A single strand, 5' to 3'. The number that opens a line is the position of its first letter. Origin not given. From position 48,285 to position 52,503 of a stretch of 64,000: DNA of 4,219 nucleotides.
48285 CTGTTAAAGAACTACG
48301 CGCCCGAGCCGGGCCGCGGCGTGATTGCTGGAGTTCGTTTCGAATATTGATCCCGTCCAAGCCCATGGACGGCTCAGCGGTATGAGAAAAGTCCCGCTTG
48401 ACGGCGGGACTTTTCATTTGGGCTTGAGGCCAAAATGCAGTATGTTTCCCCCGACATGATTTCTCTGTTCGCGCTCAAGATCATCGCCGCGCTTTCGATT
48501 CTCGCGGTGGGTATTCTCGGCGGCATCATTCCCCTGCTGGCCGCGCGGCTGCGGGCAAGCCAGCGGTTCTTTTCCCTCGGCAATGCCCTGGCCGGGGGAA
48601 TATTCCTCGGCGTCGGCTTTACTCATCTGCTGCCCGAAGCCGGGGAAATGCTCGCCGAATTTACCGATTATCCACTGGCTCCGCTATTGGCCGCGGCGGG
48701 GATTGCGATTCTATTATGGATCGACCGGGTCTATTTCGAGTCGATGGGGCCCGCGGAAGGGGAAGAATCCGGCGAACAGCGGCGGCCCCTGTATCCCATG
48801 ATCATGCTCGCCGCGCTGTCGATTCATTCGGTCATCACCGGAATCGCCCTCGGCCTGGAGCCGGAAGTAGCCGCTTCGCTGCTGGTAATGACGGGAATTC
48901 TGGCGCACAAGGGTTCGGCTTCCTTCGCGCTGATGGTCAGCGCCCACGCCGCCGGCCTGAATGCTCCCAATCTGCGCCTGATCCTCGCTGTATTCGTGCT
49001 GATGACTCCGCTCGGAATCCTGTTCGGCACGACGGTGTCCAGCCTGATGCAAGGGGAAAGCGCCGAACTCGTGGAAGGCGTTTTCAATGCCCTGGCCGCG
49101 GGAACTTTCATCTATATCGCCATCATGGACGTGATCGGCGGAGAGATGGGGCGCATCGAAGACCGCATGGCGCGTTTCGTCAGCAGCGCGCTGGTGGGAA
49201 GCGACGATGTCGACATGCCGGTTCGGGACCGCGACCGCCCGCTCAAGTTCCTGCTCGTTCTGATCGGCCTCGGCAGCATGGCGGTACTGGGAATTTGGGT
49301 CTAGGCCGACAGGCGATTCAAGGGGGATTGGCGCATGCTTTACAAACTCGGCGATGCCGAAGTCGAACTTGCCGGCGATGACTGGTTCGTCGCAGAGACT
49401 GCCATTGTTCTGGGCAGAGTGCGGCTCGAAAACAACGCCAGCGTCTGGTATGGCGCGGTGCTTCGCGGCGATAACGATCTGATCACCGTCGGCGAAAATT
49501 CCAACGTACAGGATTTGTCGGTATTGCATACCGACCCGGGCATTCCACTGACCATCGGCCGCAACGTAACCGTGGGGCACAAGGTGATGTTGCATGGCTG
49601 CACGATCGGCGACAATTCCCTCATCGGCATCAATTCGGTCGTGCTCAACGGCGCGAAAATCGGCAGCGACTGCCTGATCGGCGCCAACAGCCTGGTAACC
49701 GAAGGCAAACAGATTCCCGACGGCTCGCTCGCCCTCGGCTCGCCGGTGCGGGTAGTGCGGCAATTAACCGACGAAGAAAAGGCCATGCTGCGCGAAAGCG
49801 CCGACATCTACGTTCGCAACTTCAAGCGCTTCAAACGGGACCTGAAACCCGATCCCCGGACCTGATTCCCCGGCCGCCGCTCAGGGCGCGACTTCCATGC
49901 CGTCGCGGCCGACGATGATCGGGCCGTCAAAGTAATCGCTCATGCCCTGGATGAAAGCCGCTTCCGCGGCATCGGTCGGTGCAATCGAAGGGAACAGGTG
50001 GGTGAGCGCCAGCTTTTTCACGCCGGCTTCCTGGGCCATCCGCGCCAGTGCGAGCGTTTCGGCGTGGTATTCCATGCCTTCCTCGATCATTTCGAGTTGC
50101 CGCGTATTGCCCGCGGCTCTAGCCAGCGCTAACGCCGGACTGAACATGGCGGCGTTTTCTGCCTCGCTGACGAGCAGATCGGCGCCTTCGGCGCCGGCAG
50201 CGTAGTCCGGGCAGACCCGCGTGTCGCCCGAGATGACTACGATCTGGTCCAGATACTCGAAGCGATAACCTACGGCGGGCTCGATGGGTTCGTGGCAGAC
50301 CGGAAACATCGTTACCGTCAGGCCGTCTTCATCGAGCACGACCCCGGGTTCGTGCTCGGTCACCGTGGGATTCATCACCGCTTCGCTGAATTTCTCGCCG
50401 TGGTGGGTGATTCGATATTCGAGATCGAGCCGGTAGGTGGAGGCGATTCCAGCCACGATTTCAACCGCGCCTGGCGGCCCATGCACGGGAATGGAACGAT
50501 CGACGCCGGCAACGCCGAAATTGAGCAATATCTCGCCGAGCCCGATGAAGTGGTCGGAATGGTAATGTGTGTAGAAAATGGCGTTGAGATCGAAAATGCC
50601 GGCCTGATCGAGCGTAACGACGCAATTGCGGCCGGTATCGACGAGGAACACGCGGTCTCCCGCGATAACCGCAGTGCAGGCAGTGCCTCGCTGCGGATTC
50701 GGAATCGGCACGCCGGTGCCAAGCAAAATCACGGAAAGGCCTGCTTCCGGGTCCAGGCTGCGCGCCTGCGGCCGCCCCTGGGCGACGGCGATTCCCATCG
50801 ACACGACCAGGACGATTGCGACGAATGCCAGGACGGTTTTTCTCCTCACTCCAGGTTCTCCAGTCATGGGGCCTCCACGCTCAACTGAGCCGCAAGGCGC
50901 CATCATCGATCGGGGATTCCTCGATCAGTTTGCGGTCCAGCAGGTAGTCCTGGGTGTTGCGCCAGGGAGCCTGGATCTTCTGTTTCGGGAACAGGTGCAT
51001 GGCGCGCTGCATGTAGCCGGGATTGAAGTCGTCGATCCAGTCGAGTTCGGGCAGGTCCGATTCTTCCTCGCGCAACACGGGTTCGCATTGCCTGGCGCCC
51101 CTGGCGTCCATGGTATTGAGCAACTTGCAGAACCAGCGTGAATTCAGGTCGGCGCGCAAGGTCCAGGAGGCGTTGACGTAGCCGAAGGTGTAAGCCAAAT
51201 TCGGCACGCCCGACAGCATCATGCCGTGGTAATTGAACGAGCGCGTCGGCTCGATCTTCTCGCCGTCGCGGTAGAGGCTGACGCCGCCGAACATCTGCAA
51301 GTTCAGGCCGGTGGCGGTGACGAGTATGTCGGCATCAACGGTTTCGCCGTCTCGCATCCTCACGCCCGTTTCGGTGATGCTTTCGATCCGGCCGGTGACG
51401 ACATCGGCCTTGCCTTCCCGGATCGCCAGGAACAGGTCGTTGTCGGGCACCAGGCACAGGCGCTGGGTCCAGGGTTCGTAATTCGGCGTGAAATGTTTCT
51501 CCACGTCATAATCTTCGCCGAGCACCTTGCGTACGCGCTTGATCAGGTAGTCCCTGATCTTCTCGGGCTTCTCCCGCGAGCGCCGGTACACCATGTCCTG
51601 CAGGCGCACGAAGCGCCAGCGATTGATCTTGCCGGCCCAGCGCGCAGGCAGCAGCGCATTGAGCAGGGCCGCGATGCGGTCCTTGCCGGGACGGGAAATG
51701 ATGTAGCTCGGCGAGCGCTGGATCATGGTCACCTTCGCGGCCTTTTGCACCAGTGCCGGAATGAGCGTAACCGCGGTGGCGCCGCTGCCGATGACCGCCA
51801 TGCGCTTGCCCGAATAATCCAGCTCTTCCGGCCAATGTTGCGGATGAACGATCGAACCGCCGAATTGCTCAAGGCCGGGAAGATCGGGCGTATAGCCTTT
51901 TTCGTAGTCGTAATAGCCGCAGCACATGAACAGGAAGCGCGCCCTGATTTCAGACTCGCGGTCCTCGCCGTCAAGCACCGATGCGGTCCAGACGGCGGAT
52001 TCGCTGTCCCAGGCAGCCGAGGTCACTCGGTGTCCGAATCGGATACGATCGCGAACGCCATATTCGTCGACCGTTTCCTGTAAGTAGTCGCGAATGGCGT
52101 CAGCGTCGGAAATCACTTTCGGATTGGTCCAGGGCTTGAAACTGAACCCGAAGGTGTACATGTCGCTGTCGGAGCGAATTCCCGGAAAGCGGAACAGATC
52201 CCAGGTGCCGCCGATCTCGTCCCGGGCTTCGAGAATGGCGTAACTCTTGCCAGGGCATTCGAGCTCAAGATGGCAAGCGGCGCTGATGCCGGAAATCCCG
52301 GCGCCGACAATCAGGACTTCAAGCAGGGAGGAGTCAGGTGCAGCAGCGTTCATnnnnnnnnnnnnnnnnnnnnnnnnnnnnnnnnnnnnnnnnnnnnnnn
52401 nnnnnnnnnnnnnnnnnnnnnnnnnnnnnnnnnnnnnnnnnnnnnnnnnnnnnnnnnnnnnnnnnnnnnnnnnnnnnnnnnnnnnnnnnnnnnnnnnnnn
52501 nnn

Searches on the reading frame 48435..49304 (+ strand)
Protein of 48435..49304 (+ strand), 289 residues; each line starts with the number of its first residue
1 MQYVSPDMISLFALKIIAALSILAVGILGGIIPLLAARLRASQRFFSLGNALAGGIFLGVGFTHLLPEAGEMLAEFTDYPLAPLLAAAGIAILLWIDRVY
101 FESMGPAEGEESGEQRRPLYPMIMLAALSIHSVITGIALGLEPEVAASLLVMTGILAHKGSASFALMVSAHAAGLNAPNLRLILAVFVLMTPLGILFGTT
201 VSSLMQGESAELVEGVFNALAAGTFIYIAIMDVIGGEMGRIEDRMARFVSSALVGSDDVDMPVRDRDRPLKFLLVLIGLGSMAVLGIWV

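Call 8: search_protein_families(library=pfam, proteins=[window:48435-49304:+], max_evalue=0.001)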
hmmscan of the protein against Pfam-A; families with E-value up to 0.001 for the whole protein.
window:48435-49304:+ (289 aa): 1 family
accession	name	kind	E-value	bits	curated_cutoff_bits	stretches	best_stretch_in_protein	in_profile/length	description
PF02535.28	Zip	-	7e-36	124.5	35.1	2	113-285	170-322/323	ZIP Zinc transporter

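Call 9: search_protein_families(library=padloc, proteins=[window:48435-49304:+], max_evalue=0.00001)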
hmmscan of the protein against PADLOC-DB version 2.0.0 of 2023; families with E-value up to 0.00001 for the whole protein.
window:48435-49304:+ (289 aa): 0 families

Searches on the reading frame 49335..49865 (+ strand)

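Call 8: search_protein_families(library=pfam, proteins=[window:49335-49865:+], max_evalue=0.001)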
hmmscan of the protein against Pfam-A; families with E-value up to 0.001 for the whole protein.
window:49335-49865:+ (176 aa): 3 families
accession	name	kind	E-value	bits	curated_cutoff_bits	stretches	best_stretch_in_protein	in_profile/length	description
PF00132.30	Hexapep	-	1.6e-16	59.7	27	2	88-122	1-35/36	Bacterial transferase hexapeptide (six repeats)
PF14602.12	Hexapep_2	-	5.6e-08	32.8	27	1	90-122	3-33/34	Hexapeptide repeat of succinyl-transferase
PF25084.1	LbH_EIF2B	-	1.1e-06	29.1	54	1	52-127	24-99/105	EIF2B subunit epsilon LbH domain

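Call 9: search_protein_families(library=padloc, proteins=[window:49335-49865:+], max_evalue=0.00001)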
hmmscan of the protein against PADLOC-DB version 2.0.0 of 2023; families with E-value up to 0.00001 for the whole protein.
window:49335-49865:+ (176 aa): 0 families

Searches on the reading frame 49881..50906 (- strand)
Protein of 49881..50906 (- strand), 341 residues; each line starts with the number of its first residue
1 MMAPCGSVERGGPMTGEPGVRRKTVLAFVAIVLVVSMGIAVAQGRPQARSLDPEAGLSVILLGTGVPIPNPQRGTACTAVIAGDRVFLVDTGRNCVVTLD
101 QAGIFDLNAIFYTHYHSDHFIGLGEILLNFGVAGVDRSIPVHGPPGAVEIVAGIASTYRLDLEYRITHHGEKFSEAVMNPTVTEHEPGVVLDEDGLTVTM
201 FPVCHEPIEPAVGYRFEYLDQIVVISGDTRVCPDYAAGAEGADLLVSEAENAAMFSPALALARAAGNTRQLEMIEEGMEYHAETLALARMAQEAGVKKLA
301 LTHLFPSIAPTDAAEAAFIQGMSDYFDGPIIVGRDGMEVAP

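Call 8: search_protein_families(library=pfam, proteins=[window:49881-50906:-], max_evalue=0.001)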
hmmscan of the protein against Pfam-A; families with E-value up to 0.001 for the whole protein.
window:49881-50906:- (341 aa): 2 families
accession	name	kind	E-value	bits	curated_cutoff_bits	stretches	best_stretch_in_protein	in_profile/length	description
PF12706.13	Lactamase_B_2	-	2.2e-11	44.2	27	1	103-303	27-199/200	Beta-lactamase superfamily domain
PF00753.33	Lactamase_B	-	5.2e-11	43.3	22.7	1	73-229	4-150/196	Metallo-beta-lactamase superfamily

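Call 9: search_protein_families(library=padloc, proteins=[window:49881-50906:-], max_evalue=0.00001)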
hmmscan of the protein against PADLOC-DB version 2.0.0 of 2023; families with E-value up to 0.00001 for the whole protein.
window:49881-50906:- (341 aa): 0 families

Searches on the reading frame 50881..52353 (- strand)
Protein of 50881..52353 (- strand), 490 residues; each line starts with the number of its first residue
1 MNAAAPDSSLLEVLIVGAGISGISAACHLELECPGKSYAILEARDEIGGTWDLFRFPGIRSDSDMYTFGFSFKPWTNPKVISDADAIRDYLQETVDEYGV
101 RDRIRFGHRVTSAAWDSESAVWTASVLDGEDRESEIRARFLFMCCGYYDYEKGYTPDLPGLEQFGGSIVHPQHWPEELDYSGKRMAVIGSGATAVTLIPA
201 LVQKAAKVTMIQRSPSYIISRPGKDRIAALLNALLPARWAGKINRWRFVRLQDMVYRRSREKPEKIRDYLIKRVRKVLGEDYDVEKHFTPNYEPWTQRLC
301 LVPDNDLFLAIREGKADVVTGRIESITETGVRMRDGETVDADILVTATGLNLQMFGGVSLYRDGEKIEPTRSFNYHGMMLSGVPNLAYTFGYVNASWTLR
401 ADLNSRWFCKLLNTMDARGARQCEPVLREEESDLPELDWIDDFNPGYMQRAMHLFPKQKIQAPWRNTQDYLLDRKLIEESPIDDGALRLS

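Call 8: search_protein_families(library=pfam, proteins=[window:50881-52353:-], max_evalue=0.001)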
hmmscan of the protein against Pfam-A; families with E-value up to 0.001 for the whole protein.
window:50881-52353:- (490 aa): 7 families
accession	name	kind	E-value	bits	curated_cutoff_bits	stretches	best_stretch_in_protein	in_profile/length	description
PF00743.25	FMO-like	-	5.3e-15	55.3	22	1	13-351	4-331/532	Flavin-binding monooxygenase-like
PF13450.12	NAD_binding_8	-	3.7e-11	43.6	21.9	1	15-71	1-54/68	NAD(P)-binding Rossmann-like domain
PF01266.30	DAO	-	5e-11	43.2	27.9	1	13-50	2-38/353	FAD dependent oxidoreductase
PF07992.20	Pyr_redox_2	-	1.2e-09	38.4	26.1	1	12-232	2-190/291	Pyridine nucleotide-disulphide oxidoreductase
PF13738.12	Pyr_redox_3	-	2e-09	37.6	30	1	14-215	1-197/305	Pyridine nucleotide-disulphide oxidoreductase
PF13434.12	Lys_Orn_oxgnase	-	4.9e-06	26.4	21.3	1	100-217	108-225/339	L-lysine 6-monooxygenase/L-ornithine 5-monooxygenase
PF00070.33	Pyr_redox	-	8.3e-06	26.7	22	0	184-216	1-33/82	Pyridine nucleotide-disulphide oxidoreductase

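Call 9: search_protein_families(library=padloc, proteins=[window:50881-52353:-], max_evalue=0.00001)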
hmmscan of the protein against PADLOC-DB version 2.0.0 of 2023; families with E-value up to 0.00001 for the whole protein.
window:50881-52353:- (490 aa): 0 families
